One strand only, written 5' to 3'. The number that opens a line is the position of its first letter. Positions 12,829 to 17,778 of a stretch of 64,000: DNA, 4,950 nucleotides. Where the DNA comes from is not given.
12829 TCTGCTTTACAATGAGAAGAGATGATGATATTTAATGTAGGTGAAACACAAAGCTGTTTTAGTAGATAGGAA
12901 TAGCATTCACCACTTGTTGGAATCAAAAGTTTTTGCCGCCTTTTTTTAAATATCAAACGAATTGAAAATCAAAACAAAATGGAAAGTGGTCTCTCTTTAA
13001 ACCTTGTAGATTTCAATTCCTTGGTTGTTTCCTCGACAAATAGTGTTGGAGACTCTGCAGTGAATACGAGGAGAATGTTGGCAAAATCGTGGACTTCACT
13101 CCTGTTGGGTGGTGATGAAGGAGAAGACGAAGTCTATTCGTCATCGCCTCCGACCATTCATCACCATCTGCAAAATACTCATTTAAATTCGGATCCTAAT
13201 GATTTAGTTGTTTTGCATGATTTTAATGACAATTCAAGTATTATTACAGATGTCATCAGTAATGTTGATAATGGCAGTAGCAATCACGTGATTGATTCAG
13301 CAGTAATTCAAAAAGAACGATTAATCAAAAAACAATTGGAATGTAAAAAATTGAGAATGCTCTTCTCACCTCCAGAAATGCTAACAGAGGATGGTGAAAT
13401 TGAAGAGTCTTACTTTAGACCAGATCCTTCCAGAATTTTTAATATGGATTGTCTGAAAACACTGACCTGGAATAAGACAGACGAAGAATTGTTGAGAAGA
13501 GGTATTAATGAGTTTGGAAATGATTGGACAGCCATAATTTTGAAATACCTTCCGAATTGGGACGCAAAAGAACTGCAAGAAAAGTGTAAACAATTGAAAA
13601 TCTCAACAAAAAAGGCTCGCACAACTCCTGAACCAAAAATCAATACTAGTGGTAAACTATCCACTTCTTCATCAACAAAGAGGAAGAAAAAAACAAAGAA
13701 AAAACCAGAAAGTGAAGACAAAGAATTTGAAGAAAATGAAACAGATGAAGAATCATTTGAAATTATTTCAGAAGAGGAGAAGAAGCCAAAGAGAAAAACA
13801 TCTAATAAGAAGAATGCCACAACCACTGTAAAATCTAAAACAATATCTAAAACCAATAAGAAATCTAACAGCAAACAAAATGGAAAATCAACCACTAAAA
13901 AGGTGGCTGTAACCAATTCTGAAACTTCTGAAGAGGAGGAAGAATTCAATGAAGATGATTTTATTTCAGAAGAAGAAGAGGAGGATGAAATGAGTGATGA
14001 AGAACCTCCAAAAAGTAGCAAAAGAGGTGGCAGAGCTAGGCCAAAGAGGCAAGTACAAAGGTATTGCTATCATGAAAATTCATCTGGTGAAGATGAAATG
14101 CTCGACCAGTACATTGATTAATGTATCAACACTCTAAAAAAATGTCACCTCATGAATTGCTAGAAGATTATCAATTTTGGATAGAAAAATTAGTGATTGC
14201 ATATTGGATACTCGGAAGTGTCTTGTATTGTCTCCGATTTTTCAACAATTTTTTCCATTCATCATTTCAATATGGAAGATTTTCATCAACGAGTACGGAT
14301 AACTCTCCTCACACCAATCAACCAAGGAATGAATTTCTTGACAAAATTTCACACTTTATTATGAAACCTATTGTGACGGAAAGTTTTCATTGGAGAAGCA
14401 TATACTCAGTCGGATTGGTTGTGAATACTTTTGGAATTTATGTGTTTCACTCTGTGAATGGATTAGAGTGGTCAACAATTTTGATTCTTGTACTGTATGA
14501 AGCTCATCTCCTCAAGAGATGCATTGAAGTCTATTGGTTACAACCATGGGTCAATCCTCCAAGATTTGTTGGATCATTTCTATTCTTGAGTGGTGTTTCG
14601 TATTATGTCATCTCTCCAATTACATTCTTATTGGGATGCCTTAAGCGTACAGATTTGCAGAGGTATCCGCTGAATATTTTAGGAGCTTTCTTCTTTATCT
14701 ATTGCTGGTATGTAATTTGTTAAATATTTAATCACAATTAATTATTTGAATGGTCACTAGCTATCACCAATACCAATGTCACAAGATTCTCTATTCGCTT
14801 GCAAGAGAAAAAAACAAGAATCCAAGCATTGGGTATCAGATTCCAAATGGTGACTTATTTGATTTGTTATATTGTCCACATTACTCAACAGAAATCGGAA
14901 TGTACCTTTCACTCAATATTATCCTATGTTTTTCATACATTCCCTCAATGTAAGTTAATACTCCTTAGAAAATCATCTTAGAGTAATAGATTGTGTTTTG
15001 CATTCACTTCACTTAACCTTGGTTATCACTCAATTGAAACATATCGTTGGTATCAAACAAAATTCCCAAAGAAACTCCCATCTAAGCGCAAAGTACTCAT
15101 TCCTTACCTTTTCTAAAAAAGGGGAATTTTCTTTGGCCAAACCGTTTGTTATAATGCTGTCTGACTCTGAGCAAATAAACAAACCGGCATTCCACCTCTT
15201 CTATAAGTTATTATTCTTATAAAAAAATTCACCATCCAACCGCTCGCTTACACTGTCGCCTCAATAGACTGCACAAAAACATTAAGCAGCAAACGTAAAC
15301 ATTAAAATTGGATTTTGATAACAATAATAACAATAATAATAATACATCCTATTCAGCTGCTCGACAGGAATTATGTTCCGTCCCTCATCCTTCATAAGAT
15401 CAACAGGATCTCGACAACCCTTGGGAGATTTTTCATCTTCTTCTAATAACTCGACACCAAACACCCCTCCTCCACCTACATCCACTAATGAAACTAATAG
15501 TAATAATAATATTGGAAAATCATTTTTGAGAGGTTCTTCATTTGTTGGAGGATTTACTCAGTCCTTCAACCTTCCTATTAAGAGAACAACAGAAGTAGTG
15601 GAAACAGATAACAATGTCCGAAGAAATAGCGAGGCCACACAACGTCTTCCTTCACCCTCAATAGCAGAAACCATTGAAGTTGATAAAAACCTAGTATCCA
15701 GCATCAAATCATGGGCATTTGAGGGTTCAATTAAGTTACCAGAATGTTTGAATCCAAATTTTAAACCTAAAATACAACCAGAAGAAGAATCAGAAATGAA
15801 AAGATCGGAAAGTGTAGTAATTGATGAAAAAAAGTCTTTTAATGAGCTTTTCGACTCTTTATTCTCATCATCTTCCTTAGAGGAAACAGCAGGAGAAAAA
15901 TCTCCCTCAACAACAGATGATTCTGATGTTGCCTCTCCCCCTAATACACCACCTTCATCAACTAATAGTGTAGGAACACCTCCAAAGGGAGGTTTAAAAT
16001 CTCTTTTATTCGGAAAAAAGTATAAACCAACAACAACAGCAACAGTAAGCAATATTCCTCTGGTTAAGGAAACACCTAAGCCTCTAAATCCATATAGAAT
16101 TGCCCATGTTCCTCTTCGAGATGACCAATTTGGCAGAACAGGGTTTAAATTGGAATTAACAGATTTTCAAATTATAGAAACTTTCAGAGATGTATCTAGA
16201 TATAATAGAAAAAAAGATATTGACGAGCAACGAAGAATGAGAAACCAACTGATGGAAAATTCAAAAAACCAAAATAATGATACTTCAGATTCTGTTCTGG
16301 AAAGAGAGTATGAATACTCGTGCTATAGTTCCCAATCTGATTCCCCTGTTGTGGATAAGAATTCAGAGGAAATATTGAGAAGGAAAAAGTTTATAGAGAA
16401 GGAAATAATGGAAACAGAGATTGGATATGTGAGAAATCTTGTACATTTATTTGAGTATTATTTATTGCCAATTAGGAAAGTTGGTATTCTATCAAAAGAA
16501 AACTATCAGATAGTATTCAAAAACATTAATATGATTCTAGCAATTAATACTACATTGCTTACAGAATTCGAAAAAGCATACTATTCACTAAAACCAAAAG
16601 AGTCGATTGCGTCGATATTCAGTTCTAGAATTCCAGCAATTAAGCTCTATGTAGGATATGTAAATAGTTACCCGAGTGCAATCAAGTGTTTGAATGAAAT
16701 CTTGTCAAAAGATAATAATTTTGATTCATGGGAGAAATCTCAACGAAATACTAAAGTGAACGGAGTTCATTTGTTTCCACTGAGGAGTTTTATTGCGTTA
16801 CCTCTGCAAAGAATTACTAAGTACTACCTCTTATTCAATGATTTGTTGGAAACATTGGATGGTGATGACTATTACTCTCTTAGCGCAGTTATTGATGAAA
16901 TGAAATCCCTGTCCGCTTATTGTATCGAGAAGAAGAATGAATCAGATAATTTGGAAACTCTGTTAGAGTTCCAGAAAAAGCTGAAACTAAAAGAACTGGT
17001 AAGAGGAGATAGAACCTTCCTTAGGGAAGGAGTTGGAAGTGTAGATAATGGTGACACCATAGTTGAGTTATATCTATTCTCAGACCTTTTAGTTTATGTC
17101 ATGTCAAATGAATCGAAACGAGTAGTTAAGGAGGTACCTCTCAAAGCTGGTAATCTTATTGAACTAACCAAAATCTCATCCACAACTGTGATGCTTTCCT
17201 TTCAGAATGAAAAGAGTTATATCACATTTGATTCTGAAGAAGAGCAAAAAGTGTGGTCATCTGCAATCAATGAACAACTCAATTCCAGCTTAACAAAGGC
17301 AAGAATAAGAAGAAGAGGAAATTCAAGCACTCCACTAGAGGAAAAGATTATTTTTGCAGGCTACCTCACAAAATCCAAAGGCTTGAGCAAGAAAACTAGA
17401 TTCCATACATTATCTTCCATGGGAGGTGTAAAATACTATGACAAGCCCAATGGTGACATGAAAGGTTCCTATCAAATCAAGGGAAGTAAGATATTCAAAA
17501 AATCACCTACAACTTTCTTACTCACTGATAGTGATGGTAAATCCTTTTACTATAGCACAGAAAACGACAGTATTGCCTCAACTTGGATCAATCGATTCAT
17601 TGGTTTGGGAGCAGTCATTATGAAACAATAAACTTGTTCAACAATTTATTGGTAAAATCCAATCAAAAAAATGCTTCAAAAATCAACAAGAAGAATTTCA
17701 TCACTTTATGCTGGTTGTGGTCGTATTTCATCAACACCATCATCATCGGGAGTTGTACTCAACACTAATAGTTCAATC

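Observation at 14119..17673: Extremely tight gene packing, including same-strand gaps of 0-40 bp and convergent stops 1-4 bp apart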

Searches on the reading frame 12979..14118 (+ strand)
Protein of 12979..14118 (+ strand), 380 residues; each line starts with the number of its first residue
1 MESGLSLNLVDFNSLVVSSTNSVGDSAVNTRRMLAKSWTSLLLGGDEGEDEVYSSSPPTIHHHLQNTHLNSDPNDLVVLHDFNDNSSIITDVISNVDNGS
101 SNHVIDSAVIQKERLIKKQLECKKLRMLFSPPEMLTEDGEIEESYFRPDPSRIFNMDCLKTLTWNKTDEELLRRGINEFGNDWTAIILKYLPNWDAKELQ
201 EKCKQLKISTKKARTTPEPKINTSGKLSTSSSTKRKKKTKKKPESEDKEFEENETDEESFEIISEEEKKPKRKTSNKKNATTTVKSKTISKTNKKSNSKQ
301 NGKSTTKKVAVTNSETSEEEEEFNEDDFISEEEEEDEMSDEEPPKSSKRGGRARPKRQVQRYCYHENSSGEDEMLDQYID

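Call 7: find_encoding_contigs(protein=window:12979-14118:+, flank=10000, max_places=3)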
Protein window:12979-14118:+ (380 aa): no gene with exactly this product is on record in the collection.

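Call 11: search_protein_families(library=pfam, proteins=[window:12979-14118:+], max_evalue=0.01)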
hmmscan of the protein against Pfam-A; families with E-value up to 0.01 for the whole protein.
window:12979-14118:+ (380 aa): 2 families
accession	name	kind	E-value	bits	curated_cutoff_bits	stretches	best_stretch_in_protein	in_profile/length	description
PF00249.37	Myb_DNA-binding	-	0.00017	22.1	24.4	1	163-203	3-42/46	Myb-like DNA-binding domain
PF13921.12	Myb_DNA-bind_6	-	0.0038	17.8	22.9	0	164-215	1-52/60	Myb-like DNA-binding domain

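Call 85: find_related_loci(query=A4, collection=metagenome_contigs, flank=4000)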
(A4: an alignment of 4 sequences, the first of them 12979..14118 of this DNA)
Query A4 (380 aa) in metagenome_contigs; peptide patterns used: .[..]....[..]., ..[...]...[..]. (x = any residue, [..] = any of these).
236 stretches matched a pattern, but none encodes a relative of the query by tblastn (E <= 1e-3).

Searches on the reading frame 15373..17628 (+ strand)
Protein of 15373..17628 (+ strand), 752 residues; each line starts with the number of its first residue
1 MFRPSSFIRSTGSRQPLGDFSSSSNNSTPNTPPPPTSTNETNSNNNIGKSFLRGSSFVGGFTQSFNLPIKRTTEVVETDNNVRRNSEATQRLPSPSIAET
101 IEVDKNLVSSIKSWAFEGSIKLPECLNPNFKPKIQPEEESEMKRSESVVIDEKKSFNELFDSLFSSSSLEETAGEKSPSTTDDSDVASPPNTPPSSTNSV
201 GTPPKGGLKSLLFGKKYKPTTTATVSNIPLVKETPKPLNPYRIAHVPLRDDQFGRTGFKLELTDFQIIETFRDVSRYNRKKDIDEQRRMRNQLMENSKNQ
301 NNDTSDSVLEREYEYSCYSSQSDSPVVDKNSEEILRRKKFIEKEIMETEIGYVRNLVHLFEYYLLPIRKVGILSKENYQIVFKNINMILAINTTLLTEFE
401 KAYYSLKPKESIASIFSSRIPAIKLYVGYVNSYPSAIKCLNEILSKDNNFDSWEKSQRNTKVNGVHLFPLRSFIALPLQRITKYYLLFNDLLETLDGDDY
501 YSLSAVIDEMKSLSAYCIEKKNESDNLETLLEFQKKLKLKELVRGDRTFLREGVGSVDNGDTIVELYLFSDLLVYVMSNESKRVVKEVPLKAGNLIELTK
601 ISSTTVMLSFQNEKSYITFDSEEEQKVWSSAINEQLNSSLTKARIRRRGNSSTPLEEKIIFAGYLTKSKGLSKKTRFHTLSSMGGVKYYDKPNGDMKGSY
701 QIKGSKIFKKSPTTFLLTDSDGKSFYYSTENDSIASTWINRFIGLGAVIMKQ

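Call 5: find_encoding_contigs(protein=window:15373-17628:+, flank=10000, max_places=4)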
Protein window:15373-17628:+ (752 aa): no gene with exactly this product is on record in the collection.

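Call 11: search_protein_families(library=pfam, proteins=[window:15373-17628:+], max_evalue=0.01)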
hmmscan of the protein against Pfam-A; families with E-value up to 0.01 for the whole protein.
window:15373-17628:+ (752 aa): 3 families
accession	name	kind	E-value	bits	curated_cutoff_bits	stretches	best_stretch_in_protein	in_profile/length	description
PF00621.25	RhoGEF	-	4.8e-32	112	27.6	1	343-517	3-179/180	RhoGEF domain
PF00169.35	PH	-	6.9e-06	27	25.1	0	661-742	3-100/105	PH domain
PF14593.12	PH_3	-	4.8e-05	23.7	25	0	656-739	10-92/104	PH domain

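Call 47: list_cluster_members(proteins=[window:15373-17628:+, window:9494-10192:+, window:22341-23606:+, window:39618-40811:-, window:43283-43969:+, window:43972-45408:-, window:35012-37810:+, window:52155-52757:-, window:48517-49152:-, window:61645-63129:-])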
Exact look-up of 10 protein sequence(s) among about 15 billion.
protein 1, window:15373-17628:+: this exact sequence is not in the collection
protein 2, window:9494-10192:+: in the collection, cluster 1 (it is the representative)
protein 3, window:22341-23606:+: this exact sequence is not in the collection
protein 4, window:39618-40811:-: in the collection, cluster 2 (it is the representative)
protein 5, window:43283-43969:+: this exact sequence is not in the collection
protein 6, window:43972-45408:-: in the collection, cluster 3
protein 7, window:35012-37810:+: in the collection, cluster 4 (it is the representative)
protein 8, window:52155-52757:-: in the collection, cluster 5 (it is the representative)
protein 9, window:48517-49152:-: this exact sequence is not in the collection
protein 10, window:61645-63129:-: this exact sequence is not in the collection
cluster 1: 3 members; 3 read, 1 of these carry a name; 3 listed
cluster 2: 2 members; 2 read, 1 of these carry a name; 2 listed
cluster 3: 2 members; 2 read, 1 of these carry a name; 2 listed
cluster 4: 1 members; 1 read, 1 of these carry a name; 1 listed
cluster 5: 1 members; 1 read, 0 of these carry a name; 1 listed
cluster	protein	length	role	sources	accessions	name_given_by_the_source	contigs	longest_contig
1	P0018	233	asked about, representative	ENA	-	-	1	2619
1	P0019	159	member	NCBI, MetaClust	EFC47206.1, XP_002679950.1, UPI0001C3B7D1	predicted protein, partial [Naegleria gruberi] | status=active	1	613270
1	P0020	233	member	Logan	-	-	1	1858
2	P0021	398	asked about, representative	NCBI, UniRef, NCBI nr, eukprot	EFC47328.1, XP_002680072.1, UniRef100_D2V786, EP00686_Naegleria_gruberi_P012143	predicted protein [Naegleria gruberi] | Predicted protein n=1 Tax=Naegleria gruberi TaxID=5762 RepID=D2V786_NAEGR | uncharacterized protein NAEGRDRAFT_60411 [Naegleria gruberi]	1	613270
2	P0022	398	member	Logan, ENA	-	-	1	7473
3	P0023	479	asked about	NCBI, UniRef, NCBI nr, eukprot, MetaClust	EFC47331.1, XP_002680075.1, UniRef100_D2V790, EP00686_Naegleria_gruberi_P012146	predicted protein [Naegleria gruberi] | Predicted protein n=1 Tax=Naegleria gruberi TaxID=5762 RepID=D2V790_NAEGR | uncharacterized protein NAEGRDRAFT_64712 [Naegleria gruberi]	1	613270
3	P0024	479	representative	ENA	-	-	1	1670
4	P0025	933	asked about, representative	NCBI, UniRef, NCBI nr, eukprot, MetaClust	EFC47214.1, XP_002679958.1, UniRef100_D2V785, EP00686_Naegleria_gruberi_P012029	hypothetical protein NAEGRDRAFT_78867 [Naegleria gruberi] | F-box domain-containing protein n=1 Tax=Naegleria gruberi TaxID=5762 RepID=D2V785_NAEGR | uncharacterized protein NAEGRDRAFT_78867 [Naegleria gruberi]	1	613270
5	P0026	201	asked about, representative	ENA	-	-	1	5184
